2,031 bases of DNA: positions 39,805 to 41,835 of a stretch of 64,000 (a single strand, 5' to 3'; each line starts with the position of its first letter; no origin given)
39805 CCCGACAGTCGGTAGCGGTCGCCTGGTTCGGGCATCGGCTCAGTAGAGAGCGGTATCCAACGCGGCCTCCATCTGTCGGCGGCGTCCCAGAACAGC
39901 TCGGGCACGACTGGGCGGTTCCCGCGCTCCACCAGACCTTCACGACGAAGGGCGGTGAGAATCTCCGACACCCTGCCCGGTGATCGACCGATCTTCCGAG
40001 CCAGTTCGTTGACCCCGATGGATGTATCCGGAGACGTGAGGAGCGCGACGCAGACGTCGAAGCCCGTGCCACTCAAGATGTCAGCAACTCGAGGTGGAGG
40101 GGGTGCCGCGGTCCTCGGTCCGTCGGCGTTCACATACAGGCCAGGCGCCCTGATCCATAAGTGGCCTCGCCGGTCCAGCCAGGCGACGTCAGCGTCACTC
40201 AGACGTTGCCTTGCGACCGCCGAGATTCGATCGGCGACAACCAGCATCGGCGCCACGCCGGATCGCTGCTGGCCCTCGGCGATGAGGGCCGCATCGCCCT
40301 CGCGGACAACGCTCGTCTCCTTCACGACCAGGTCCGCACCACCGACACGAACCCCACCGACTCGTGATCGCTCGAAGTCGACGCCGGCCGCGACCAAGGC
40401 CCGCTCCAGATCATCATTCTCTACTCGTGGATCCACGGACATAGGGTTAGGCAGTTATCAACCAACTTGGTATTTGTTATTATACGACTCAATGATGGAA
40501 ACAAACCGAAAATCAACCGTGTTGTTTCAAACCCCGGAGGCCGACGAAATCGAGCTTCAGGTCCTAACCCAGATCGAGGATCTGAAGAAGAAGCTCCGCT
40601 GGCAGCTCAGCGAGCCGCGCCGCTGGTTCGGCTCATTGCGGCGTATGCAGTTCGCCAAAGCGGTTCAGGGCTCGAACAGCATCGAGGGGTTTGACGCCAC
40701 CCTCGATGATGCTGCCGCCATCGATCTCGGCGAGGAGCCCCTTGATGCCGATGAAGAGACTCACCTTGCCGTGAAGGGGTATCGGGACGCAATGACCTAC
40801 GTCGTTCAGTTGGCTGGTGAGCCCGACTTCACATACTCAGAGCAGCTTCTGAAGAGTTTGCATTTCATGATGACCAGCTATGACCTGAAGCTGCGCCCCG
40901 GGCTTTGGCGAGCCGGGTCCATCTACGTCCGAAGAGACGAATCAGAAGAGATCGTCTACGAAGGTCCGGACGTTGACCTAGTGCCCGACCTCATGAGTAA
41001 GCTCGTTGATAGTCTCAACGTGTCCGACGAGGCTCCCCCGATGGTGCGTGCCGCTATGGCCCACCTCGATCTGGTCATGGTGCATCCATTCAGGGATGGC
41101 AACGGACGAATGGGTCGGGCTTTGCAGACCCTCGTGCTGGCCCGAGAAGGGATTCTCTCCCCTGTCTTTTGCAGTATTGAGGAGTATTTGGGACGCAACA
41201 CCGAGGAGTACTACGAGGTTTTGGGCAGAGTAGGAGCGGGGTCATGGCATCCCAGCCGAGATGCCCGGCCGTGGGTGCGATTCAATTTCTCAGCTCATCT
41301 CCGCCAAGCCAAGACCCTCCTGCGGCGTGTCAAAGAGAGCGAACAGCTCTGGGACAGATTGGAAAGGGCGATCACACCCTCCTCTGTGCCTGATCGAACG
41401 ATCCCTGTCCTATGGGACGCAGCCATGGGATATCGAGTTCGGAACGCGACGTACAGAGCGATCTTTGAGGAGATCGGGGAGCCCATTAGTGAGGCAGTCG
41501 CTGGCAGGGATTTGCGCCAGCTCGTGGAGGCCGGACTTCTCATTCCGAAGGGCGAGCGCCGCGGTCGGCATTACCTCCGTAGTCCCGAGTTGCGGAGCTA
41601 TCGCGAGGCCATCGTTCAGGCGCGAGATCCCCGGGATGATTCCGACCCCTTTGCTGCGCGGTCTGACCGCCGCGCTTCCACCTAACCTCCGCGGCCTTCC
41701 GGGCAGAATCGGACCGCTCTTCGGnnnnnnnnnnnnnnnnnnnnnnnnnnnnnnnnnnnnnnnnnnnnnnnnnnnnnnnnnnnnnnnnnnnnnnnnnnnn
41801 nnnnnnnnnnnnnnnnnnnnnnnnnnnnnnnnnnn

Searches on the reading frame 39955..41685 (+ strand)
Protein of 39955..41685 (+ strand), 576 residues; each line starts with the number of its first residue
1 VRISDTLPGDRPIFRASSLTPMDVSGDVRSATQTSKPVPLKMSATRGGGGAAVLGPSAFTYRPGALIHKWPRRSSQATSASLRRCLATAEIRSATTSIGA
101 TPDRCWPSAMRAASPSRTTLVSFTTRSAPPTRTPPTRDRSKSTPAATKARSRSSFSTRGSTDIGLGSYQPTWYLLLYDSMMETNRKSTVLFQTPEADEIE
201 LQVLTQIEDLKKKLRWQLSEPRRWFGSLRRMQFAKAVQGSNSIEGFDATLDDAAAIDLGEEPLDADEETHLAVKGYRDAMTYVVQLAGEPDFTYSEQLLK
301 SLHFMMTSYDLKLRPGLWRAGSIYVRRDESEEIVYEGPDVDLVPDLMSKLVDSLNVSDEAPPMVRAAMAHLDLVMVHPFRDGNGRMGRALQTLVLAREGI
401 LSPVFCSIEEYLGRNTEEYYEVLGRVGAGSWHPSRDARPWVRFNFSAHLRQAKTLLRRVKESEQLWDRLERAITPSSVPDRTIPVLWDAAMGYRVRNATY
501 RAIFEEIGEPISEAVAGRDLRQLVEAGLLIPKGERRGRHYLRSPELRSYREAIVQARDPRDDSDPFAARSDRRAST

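Call 59: search_protein_families(library=pfam, proteins=[window:39955-41685:+], max_evalue=0.00001)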
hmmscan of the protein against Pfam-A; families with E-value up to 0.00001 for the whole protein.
window:39955-41685:+ (576 aa): 1 family
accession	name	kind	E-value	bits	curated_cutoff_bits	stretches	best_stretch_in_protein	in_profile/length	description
PF02661.23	Fic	-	1.3e-14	55.3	24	1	295-395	3-93/93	Fic/DOC family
